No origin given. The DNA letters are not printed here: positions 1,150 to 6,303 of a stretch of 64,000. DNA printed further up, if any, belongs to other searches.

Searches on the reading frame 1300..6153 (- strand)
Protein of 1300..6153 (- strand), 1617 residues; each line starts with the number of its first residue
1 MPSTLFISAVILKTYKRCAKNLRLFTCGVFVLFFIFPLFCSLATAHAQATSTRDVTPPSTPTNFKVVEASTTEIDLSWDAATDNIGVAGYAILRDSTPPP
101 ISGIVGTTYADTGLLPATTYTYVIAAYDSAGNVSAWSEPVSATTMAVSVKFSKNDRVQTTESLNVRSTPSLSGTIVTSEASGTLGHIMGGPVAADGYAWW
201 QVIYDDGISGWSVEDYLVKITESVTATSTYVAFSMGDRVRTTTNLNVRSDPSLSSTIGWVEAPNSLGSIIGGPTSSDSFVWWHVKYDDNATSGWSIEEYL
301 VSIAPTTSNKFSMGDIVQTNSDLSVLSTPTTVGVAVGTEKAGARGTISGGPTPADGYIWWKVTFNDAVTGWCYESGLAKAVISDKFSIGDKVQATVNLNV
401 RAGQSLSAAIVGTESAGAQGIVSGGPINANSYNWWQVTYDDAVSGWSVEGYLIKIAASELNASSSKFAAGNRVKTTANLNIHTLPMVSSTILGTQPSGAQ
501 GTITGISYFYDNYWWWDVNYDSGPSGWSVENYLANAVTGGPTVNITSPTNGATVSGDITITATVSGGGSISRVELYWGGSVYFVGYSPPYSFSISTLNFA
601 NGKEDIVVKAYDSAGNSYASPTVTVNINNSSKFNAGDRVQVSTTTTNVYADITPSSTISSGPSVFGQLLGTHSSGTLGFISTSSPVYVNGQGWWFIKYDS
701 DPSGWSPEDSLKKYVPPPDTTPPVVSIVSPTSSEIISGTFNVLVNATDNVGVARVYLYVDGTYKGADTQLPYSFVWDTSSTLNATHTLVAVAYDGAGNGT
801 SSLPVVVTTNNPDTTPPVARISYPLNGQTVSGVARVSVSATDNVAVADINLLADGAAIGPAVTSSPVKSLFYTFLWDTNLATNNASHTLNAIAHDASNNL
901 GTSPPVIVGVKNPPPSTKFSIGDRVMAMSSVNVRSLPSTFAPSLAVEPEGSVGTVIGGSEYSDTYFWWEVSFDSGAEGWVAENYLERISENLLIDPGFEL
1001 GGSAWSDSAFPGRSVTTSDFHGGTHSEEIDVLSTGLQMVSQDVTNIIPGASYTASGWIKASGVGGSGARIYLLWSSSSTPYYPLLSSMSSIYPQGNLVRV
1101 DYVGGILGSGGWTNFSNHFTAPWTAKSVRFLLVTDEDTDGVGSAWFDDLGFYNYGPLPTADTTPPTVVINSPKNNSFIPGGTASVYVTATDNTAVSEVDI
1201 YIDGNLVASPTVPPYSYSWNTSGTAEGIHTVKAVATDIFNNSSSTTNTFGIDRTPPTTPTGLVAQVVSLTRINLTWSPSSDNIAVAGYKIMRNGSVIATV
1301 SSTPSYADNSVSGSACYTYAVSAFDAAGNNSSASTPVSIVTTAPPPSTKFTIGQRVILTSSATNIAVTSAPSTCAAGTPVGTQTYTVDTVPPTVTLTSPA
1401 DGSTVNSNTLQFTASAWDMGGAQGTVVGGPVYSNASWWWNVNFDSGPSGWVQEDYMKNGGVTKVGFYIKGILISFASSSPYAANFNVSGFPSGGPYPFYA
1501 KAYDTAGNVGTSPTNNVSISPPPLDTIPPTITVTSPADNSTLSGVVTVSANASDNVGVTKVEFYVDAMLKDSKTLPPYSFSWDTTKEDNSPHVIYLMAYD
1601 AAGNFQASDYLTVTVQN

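Call 32: search_protein_families(library=pfam, proteins=[window:1300-6153:-], max_evalue=0.001)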
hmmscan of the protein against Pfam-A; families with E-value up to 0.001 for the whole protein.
window:1300-6153:- (1617 aa): 6 families
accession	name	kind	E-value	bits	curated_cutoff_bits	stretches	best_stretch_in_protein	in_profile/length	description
PF17957.7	Big_7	-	6.2e-81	267.5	24.1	6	1529-1594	1-68/70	Bacterial Ig domain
PF08239.17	SH3_3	-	1.7e-15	57.3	27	1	929-986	1-54/54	Bacterial SH3 domain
PF00041.27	fn3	-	3e-09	37.4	25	1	59-142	1-83/84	Fibronectin type III domain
PF19077.6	Big_13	-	1.4e-06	29.1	27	0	1192-1252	37-101/102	Bacterial Ig-like domain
PF13750.12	Big_3_3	-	0.00017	21.7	27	0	1215-1258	3-48/157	Bacterial Ig-like domain (group 3)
PF25788.1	Ig_Rha78A_N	-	0.00095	19.8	27.4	0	105-144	62-101/105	Rha78A-like, N-terminal immunoglobulin domain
